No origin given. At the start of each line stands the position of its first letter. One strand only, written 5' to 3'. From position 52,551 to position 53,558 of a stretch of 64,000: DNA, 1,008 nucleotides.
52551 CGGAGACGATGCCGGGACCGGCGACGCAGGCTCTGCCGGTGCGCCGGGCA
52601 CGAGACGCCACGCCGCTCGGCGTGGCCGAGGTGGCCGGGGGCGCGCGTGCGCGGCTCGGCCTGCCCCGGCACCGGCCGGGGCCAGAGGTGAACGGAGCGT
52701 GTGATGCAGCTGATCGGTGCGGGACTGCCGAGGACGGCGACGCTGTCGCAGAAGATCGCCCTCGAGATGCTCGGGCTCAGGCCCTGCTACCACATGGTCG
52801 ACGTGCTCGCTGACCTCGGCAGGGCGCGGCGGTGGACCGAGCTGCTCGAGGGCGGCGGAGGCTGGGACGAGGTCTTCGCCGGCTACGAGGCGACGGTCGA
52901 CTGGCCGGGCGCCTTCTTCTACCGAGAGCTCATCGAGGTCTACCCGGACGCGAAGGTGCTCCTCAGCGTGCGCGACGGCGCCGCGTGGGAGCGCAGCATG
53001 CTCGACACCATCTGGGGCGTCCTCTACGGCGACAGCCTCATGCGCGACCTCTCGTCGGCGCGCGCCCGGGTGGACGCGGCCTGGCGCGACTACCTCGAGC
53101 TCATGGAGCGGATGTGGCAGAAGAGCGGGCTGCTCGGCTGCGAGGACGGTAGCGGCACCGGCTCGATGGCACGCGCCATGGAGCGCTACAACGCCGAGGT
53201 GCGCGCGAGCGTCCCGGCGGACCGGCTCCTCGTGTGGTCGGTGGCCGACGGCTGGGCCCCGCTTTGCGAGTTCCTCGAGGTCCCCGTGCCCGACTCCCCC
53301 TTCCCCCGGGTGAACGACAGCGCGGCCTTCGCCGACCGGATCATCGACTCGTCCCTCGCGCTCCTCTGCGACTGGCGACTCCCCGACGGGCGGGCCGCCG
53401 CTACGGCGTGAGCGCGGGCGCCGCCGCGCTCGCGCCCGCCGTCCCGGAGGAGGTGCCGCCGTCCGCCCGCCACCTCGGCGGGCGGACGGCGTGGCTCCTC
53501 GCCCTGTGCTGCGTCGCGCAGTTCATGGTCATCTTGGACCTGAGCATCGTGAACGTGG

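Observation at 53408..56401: MFS transporter covalently fused to an ASST-like domain through a topology-inverting 15th TM helix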

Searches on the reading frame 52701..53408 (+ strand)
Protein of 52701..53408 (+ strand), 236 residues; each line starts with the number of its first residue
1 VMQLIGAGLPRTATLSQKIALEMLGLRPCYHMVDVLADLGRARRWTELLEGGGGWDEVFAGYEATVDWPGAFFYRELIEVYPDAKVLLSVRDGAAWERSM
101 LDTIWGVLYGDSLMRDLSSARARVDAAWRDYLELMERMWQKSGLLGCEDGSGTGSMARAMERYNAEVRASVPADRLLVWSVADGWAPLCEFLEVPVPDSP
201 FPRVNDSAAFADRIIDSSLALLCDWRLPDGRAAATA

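Call 6: search_protein_families(library=pfam, proteins=[window:52701-53408:+], max_evalue=0.01)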
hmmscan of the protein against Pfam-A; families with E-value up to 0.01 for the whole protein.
window:52701-53408:+ (236 aa): 1 family
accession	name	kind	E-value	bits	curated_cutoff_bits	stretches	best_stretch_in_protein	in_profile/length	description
PF17784.7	Sulfotransfer_4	-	8.9e-63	212.4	22.8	1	3-210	1-215/215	Sulfotransferase domain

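Call 7: search_protein_families(library=ncbifam, proteins=[window:52701-53408:+], max_evalue=0.01)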
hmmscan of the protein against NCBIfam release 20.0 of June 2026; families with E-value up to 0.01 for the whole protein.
window:52701-53408:+ (236 aa): 0 families

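Call 11: search_solved_structures(query=window:52701-53408:+, max_evalue=1)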
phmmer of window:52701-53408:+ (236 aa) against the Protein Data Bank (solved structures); distinct sequences matched with E-value up to 1: 9.
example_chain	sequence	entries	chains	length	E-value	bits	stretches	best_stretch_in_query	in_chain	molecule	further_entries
9kf1_A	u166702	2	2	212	6.9e-43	150.4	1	2-213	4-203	Sulfotransferase family protein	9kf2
8y9p_A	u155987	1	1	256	9e-42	146.8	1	2-211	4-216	SgdX2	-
5tiz_A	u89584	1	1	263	2.3e-28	102.8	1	3-206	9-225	Sulfotransferase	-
4mua_A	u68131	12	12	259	1.9e-27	99.9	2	57-206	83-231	Sulfotransferase | Sulfotransferase oxamniquine resistance protein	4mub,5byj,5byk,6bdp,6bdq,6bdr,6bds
6b4x_A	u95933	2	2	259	1.9e-27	99.9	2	57-206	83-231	Sulfotransferase oxamniquine resistance protein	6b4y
6b4z_A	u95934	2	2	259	1.9e-27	99.9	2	57-206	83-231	Sulfotransferase oxamniquine resistance protein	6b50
6b53_A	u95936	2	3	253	1.2e-26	97.3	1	2-205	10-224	Sulfotransferase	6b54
6b51_A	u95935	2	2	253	1.2e-26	97.2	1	2-205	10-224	Sulfotransferase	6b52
5tiv_A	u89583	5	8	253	1.2e-26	97.2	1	2-205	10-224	Sulfotransferase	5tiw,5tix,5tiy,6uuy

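Call 57: find_homologous_proteins(query=window:52701-53408:+, max_evalue=1e-10)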
Query window:52701-53408:+ (236 aa): 5326 proteins with E <= 1e-10 among 7510 candidates; the best 120 are listed.
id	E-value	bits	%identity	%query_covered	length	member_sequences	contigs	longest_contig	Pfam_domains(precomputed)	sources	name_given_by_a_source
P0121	2.8e-153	527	100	100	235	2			PF17784.8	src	-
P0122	1.1e-103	364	68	100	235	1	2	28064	PF17784.8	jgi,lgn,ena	-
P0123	2.3e-103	363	69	99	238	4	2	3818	PF17784.8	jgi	jgi:hypothetical protein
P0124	2.4e-103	363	72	95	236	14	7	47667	PF17784.8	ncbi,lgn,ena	-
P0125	3.8e-103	363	70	95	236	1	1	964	PF17784.8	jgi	jgi:Sulfotransferase domain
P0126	4.1e-103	362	67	99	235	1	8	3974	PF17784.8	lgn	-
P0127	5.8e-103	362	69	98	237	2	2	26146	PF17784.8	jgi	-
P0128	1.2e-102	361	66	100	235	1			PF17784.8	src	-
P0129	1.2e-102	361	67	100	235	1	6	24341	PF17784.8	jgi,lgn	jgi:hypothetical protein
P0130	3.1e-102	360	69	95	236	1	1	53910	PF17784.8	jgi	jgi:Sulfotransferase domain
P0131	4.2e-102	359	67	99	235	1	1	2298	PF17784.8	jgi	jgi:hypothetical protein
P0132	7.0e-102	358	66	100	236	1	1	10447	PF17784.8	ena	-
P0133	9.2e-102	358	66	100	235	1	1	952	PF17784.8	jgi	jgi:hypothetical protein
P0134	9.7e-102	358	68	100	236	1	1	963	PF17784.8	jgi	jgi:hypothetical protein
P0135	9.8e-102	358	69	98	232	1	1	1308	PF17784.8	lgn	-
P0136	1.1e-101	358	65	99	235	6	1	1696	PF17784.8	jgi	jgi:hypothetical protein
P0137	1.3e-101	358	64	99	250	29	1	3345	PF17784.8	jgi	jgi:hypothetical protein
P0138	1.4e-101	357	67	99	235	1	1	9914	PF17784.8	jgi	jgi:hypothetical protein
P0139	1.4e-101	357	68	98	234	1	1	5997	PF17784.8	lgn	-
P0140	1.6e-101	357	68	98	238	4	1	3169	PF17784.8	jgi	jgi:hypothetical protein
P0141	2.2e-101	357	70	95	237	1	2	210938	PF17784.8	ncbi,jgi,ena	-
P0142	2.9e-101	356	67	97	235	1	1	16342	PF17784.8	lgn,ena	-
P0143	3.7e-101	356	67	97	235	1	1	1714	PF17784.8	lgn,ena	-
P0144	4.0e-101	356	70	95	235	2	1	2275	PF17784.8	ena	-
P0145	4.3e-101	356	69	95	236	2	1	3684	PF17784.8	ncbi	-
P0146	4.4e-101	356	67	100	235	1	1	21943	PF17784.8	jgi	jgi:Sulfotransferase domain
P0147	6.5e-101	355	65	99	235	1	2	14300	PF17784.8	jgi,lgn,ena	-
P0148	6.6e-101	355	65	100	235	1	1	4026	PF17784.8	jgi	jgi:hypothetical protein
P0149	6.9e-101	355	66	100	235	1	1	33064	PF17784.8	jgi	jgi:hypothetical protein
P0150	8.2e-101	355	67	100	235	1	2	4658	PF17784.8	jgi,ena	-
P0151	1.1e-100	355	67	99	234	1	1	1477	PF17784.8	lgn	-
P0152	1.2e-100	354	66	99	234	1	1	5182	PF17784.8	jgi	jgi:hypothetical protein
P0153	1.5e-100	354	66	100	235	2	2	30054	PF17784.8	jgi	jgi:hypothetical protein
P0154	1.9e-100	354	68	95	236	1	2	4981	PF17784.8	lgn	-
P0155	1.9e-100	354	65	99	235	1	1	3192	PF17784.8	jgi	jgi:Sulfotransferase domain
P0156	1.9e-100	354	65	99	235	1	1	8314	PF17784.8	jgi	-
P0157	2.0e-100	354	68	98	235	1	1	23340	PF17784.8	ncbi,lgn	-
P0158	2.2e-100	354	66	100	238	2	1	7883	PF17784.8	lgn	-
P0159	2.3e-100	353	66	100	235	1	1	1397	PF17784.8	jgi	jgi:hypothetical protein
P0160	2.3e-100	353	66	99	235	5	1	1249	PF17784.8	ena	-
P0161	2.8e-100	353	65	99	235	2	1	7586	PF17784.8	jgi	jgi:Sulfotransferase domain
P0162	2.9e-100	353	68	95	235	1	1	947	PF17784.8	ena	-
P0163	3.1e-100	353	67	95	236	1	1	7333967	PF17784.8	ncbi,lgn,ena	-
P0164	3.3e-100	353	66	99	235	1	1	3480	PF17784.8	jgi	jgi:hypothetical protein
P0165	3.5e-100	353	67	96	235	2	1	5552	PF17784.8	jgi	jgi:hypothetical protein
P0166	3.8e-100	353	65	100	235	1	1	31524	PF17784.8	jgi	jgi:hypothetical protein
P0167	5.2e-100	352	66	100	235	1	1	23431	PF17784.8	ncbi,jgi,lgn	ncbi:MAG TPA: sulfotransferase [Solirubrobacteraceae bacterium]|jgi:hypothetical protein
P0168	5.2e-100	352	68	95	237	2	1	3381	PF17784.8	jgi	jgi:hypothetical protein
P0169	5.5e-100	352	65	97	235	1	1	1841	PF17784.8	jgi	jgi:hypothetical protein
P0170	5.9e-100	352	64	100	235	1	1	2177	PF17784.8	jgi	jgi:hypothetical protein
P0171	6.0e-100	352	67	95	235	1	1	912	PF17784.8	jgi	-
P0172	6.1e-100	352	69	95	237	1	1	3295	PF17784.8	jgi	jgi:hypothetical protein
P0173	6.8e-100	352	66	95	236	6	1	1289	PF17784.8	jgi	jgi:hypothetical protein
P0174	6.9e-100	352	68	95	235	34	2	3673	PF17784.8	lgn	-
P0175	7.2e-100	352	66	95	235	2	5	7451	PF17784.8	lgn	-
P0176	7.4e-100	352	67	95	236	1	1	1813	PF17784.8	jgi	jgi:Sulfotransferase domain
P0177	9.9e-100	351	66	98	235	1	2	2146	PF17784.8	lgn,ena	-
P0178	1.1e-99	351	66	95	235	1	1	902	PF17784.8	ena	-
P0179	1.1e-99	351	65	97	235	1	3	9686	PF17784.8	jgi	jgi:Sulfotransferase domain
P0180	1.3e-99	351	64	100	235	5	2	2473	PF17784.8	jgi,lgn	jgi:hypothetical protein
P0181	1.4e-99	351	66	99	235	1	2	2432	PF17784.8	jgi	jgi:hypothetical protein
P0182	1.8e-99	351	67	95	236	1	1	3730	PF17784.8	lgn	-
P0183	1.9e-99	350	65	99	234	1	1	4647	PF17784.8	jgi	jgi:hypothetical protein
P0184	1.9e-99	350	68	95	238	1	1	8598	PF17784.8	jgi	jgi:Sulfotransferase domain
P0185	2.1e-99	350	64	100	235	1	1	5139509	PF17784.8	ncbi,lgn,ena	-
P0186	2.2e-99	350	65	95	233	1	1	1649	PF17784.8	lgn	-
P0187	2.3e-99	350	64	100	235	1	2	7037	PF17784.8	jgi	jgi:hypothetical protein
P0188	2.3e-99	350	63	100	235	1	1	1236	PF17784.8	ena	-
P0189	2.8e-99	350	66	98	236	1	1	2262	PF17784.8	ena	-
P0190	2.9e-99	350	66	100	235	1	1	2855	PF17784.8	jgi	jgi:hypothetical protein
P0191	3.0e-99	350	63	100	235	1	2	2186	PF17784.8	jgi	jgi:hypothetical protein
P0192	3.0e-99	350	66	100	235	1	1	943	PF17784.8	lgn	-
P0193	3.0e-99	350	64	99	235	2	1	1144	PF17784.8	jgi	-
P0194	3.7e-99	350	62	100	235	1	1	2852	PF17784.8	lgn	-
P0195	4.1e-99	349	66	100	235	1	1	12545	PF17784.8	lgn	-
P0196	4.6e-99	349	65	99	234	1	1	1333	PF17784.8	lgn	-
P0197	4.6e-99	349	65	99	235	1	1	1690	PF17784.8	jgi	jgi:hypothetical protein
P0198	4.9e-99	349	69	95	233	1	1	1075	PF17784.8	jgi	jgi:hypothetical protein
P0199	5.5e-99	349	64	100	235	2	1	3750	PF17784.8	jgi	jgi:Sulfotransferase domain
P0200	5.8e-99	349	64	100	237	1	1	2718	PF17784.8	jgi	jgi:hypothetical protein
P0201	6.5e-99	349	68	95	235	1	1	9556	PF17784.8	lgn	-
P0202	6.7e-99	349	65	99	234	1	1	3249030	PF17784.8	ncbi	-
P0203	7.2e-99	349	65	95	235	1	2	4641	PF17784.8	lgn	-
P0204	7.2e-99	349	68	95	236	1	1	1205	PF17784.8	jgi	jgi:Sulfotransferase domain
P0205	7.8e-99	348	71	95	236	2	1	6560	PF17784.8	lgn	-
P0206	8.8e-99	348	68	95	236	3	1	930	PF17784.8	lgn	-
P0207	8.8e-99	348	64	100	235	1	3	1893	PF17784.8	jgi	jgi:hypothetical protein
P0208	9.4e-99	348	65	100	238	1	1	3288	PF17784.8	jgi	jgi:hypothetical protein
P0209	9.6e-99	348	64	99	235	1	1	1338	PF17784.8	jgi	jgi:hypothetical protein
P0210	9.8e-99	348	65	99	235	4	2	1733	PF17784.8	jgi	jgi:hypothetical protein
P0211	9.9e-99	348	66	95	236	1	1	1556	PF17784.8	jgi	jgi:hypothetical protein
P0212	1.0e-98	348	65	99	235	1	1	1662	PF17784.8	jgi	jgi:hypothetical protein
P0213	1.1e-98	348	65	100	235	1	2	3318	PF17784.8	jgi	jgi:hypothetical protein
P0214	1.2e-98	348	65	95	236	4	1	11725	PF17784.8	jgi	jgi:hypothetical protein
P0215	1.2e-98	348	65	99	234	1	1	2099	PF17784.8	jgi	jgi:hypothetical protein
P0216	1.3e-98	348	68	97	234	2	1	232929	PF17784.8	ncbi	-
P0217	1.3e-98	348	67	99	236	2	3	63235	PF17784.8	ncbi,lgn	-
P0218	1.4e-98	348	66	100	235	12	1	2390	PF17784.8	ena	-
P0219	1.6e-98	347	66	99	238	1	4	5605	PF17784.8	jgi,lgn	jgi:hypothetical protein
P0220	1.6e-98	347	65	99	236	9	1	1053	PF17784.8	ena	-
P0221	1.6e-98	347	65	100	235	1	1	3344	PF17784.8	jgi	jgi:hypothetical protein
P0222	1.8e-98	347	64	100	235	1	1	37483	PF17784.8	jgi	jgi:hypothetical protein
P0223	1.8e-98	347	67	95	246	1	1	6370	PF17784.8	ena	-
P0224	1.9e-98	347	68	95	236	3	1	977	PF17784.8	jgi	jgi:Sulfotransferase domain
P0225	2.0e-98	347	64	100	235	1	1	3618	PF17784.8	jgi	jgi:Sulfotransferase domain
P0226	2.0e-98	347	66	99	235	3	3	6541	PF17784.8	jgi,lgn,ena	-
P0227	2.0e-98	347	65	97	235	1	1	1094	PF17784.8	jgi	jgi:Sulfotransferase domain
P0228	2.1e-98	347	64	97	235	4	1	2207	PF17784.8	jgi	jgi:hypothetical protein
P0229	2.2e-98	347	64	99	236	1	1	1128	PF17784.8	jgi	jgi:hypothetical protein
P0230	2.3e-98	347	66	97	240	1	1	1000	PF17784.8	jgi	jgi:hypothetical protein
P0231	2.3e-98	347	64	95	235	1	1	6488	PF17784.8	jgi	jgi:hypothetical protein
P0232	2.4e-98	347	68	95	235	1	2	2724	PF17784.8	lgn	-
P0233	2.6e-98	347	65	95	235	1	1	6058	PF17784.8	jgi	jgi:Sulfotransferase domain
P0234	3.1e-98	346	66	95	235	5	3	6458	PF17784.8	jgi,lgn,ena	jgi:hypothetical protein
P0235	3.2e-98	346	66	98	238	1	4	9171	PF17784.8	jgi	jgi:hypothetical protein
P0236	3.3e-98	346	67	95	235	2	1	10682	PF17784.8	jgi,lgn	jgi:hypothetical protein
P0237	3.4e-98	346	64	99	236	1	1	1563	PF17784.8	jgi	jgi:hypothetical protein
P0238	3.4e-98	346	65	100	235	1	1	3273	PF17784.8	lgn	-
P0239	3.4e-98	346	64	99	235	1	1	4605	PF17784.8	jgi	jgi:hypothetical protein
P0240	3.8e-98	346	67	97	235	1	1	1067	PF17784.8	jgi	jgi:hypothetical protein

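Call 65: predict_structure(alignment_id=A4)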
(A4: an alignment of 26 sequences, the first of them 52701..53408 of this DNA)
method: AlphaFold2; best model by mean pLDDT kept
length: 236 residues; sequences in the alignment: 26
mean_pLDDT: 87.6   pTM: 0.84
mean pLDDT of the five models: 87.6, 86.6, 86.0, 84.8, 82.0
residues with pLDDT >= 90: 145; 70-90: 73; 50-70: 9; < 50: 9
segments of 3 or more residues with pLDDT < 50: 147-150, 232-236
pLDDT, mean of each block of 10 residues (from residue 1): 93 92 95 87 91 87 93 95 96 87 79 87 93 91 64 78 94 97 96 96 82 89 79 43
secondary structure, 60 per line:
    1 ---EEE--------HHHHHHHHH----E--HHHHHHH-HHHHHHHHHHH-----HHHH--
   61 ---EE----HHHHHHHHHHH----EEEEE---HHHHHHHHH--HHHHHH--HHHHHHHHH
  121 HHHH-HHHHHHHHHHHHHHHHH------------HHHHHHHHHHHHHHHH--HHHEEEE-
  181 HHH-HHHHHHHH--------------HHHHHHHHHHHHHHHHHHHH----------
elements in order: E4-6 H15-23 H31-37 H39-49 H55-58 H70-80 E85-89 H93-101 H104-109 H112-124 H126-142 H155-170 E176-179 H185-192 H207-226

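Call 67: fold_search(model_id=the predicted structure, library=pdb)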
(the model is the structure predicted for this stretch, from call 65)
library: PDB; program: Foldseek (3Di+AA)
matches with E <= 10: 286; with E <= 0.001: 19
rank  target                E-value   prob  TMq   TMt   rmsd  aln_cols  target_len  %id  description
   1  9kf2                  2.1e-14  1.00  0.73  0.81   3.5       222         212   39  Crystal structure of Streptomyces sp. sulfotransferase Cpz8 in complex with PAP, involved in Caprazamycin synthesis (released 2025-11-05)
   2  9kf1                  2.6e-14  1.00  0.76  0.87   2.7       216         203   40  Crystal structure of Streptomyces sp. sulfotransferase Cpz8 involved in Caprazamycins Synthesis (released 2025-11-05)
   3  8y9p                  1.0e-13  1.00  0.72  0.87   3.0       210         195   38  Crystal structure of bacterial activating sulfotransferase SgdX2 (released 2024-05-15)
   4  8e5q                  6.5e-13  1.00  0.76  0.74   5.9       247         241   30  Schistosoma mansoni (Blood Fluke) Sulfotransferase/CIDD-0150303 Complex (released 2023-07-26)
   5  5tiv                  1.0e-12  1.00  0.75  0.73   6.0       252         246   27  Schistosoma haematobium (Blood Fluke) Sulfotransferase (released 2017-05-31)
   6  6b51                  2.4e-12  1.00  0.75  0.72   5.1       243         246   28  Schistosoma haematobium (Blood Fluke) Sulfotransferase, Y54F Mutant (released 2018-10-10)
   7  6b53_A                3.1e-12  1.00  0.75  0.73   6.2       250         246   28  Schistosoma haematobium (Blood Fluke) Sulfotransferase, S166T Mutant (released 2018-10-10)
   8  6b4x                  6.5e-12  1.00  0.73  0.68   6.2       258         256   28  Schistosoma mansoni (Blood Fluke) Sulfotransferase, F39Y Mutant (released 2018-10-10)
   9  5tiz                  6.5e-12  1.00  0.74  0.69   5.3       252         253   28  Schistosoma japonicum (Blood Fluke) Sulfotransferase (released 2017-05-31)
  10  6bds                  7.3e-12  1.00  0.74  0.68   6.3       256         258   29  Schistosoma mansoni (Blood Fluke) Sulfotransferase/CIDD-0000204 (Compound 11f) Complex (released 2018-10-03)
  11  6bdp                  8.2e-12  1.00  0.74  0.70   4.9       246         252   30  Schistosoma mansoni (Blood Fluke) Sulfotransferase/CIDD-0000071 (Compound 9c) Complex (released 2018-10-03)
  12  4mua                  8.7e-12  1.00  0.74  0.70   6.2       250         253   30  Schistosoma mansoni (Blood Fluke) Sulfotransferase (released 2013-12-18)
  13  6b4z                  1.2e-11  1.00  0.75  0.70   6.1       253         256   28  Schistosoma mansoni (Blood Fluke) Sulfotransferase, T157S Mutant (released 2018-10-10)
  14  6b50                  1.2e-11  1.00  0.74  0.70   6.2       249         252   30  Schistosoma mansoni (Blood Fluke) Sulfotransferase/Oxamniquine Complex, T157S Mutant (released 2018-10-10)
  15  6b4y                  1.4e-11  1.00  0.74  0.70   5.3       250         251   29  Schistosoma mansoni (Blood Fluke) Sulfotransferase/Oxamniquine Complex, F39Y Mutant (released 2018-10-10)
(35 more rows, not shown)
